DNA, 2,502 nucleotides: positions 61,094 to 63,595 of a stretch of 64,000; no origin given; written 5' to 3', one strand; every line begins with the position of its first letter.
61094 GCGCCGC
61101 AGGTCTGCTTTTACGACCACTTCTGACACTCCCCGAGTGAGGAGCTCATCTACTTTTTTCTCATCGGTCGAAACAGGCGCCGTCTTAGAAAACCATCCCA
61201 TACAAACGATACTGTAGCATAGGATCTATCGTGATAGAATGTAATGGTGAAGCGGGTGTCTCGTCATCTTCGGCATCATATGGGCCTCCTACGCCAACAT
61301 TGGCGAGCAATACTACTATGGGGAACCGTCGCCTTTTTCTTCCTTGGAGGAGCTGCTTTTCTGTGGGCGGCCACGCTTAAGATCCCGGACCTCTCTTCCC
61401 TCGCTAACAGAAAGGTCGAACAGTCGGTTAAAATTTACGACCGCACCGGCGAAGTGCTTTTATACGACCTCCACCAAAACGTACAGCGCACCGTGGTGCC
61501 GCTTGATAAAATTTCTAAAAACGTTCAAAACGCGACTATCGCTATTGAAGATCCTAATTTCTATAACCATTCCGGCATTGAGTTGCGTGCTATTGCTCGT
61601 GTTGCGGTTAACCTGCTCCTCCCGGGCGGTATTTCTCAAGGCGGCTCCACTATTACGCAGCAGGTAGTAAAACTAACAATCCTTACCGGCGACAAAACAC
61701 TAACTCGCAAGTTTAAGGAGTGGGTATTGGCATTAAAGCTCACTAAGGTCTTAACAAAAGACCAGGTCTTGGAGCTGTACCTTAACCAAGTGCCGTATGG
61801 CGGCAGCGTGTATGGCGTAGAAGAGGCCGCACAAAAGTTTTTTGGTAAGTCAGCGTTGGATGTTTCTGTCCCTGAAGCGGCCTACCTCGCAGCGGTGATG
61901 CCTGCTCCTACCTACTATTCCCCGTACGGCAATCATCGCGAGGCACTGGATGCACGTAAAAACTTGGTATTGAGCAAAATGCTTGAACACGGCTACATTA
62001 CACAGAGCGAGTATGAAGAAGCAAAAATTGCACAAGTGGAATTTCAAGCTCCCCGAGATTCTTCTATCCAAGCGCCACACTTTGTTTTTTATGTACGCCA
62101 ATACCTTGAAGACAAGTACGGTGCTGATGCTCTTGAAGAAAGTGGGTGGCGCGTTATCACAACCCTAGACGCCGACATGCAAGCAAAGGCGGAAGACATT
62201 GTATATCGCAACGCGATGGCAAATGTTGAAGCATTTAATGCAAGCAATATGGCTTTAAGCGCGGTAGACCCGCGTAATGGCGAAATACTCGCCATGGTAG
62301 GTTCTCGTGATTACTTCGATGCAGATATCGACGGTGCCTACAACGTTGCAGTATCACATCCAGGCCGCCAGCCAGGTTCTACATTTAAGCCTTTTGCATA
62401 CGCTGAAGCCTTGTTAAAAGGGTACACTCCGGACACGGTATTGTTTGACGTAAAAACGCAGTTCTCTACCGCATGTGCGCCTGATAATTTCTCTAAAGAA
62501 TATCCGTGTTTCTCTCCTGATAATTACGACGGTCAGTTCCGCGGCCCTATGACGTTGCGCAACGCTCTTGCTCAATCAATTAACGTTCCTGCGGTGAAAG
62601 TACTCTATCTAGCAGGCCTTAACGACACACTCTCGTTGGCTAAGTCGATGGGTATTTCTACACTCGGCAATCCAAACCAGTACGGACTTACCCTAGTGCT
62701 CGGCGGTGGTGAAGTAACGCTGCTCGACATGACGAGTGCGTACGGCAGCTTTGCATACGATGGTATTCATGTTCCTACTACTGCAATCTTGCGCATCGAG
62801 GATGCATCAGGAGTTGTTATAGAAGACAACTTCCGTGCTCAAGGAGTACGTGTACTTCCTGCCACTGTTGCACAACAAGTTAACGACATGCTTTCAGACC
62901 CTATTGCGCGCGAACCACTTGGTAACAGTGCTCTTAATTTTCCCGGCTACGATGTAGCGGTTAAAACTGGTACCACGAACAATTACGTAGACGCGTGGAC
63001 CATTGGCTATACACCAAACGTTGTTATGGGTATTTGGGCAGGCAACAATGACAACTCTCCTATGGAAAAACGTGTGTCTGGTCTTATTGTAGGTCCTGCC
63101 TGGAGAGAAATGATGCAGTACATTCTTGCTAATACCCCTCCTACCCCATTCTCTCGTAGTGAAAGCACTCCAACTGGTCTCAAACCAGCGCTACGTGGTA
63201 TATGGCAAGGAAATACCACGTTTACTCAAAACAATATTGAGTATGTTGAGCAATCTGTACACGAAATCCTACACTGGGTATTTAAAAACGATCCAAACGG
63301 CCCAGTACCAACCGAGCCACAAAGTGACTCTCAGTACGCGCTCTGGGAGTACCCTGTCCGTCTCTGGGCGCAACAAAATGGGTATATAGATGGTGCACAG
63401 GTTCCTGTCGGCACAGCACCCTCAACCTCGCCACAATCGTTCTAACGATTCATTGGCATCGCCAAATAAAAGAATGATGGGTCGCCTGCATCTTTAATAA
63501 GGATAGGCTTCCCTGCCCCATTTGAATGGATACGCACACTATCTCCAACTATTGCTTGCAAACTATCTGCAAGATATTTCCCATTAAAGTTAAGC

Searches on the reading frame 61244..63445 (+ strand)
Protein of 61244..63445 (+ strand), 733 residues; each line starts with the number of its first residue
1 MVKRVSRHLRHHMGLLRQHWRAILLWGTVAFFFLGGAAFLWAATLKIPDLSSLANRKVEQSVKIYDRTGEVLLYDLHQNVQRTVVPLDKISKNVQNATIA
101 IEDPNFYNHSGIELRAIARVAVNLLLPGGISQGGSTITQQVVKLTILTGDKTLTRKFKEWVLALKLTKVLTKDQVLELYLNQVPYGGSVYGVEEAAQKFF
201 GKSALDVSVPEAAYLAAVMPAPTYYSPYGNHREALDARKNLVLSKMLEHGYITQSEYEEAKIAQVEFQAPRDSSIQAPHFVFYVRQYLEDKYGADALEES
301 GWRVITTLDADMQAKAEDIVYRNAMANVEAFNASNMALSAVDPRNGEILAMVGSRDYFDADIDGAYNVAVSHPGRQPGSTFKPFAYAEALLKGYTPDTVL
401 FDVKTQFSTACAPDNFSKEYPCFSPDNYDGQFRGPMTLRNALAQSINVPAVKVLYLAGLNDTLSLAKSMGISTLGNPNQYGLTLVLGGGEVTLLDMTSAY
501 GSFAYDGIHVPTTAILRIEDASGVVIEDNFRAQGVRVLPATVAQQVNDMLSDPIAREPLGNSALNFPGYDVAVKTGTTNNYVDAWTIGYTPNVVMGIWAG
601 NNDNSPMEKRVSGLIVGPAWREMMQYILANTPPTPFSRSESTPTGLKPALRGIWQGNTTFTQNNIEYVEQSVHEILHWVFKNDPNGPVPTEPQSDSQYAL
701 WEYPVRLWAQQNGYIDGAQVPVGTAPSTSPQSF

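Call 50: search_protein_families(library=pfam, proteins=[window:61244-63445:+], max_evalue=0.001)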
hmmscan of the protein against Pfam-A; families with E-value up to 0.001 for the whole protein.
window:61244-63445:+ (733 aa): 2 families
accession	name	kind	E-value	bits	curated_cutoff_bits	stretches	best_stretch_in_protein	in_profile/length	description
PF00912.28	Transgly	-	5.8e-59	198.9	27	1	74-246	6-177/178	Transglycosylase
PF00905.27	Transpeptidase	-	5.2e-24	85.4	22.1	1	339-592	4-267/299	Penicillin binding protein transpeptidase domain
